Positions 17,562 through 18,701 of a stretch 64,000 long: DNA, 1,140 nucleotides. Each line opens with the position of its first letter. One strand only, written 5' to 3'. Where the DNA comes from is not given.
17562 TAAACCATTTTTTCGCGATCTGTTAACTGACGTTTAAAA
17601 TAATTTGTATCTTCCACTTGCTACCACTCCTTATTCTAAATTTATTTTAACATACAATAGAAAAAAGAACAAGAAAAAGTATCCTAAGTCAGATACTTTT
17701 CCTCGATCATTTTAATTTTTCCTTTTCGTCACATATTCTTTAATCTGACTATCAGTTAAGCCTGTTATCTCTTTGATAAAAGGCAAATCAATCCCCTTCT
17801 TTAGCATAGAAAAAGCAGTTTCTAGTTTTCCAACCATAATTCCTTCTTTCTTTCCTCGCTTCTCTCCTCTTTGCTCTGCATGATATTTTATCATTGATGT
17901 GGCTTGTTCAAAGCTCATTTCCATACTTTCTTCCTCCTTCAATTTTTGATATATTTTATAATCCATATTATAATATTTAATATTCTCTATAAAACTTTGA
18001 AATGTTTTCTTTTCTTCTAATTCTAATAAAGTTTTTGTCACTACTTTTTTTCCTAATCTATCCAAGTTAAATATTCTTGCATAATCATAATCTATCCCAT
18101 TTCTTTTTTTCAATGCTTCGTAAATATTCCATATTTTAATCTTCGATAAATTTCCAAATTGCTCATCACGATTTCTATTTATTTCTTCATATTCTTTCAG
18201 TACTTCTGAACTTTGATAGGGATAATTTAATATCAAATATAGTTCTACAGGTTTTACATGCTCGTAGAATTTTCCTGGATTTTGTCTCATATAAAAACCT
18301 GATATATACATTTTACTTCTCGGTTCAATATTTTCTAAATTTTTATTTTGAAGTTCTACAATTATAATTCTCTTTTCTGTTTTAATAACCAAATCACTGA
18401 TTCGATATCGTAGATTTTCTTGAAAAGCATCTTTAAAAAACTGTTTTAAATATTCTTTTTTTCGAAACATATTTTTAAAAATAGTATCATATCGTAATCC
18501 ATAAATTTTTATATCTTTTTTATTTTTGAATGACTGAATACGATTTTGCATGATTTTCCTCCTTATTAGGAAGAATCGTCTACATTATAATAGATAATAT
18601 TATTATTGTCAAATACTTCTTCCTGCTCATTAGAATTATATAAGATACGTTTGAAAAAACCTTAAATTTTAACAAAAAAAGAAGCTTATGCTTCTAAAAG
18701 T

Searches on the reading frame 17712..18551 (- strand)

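Call 3: search_protein_families(library=pfam, proteins=[window:17712-18551:-], max_evalue=0.1)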
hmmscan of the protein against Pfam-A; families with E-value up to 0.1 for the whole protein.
window:17712-18551:- (279 aa): 1 family
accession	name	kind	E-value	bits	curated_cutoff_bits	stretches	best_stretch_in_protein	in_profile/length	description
PF12784.13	PDDEXK_2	-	5.4e-08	33.3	27.4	1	32-210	38-218/229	PD-(D/E)XK nuclease family transposase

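Call 4: search_protein_families(library=ncbifam, proteins=[window:17712-18551:-], max_evalue=0.1)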
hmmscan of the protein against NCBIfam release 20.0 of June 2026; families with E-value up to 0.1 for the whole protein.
window:17712-18551:- (279 aa): 2 families
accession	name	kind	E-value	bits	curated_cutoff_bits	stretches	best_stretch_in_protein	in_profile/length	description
TIGR01784.1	T_den_put_tspse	subfamily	1e-14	55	52.1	1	40-273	48-273/273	Rpn family recombination-promoting nuclease/putative transposase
NF002846.0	PRK03095.1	equivalog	0.0014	18.2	361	1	88-251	44-199/287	peptidylprolyl isomerase PrsA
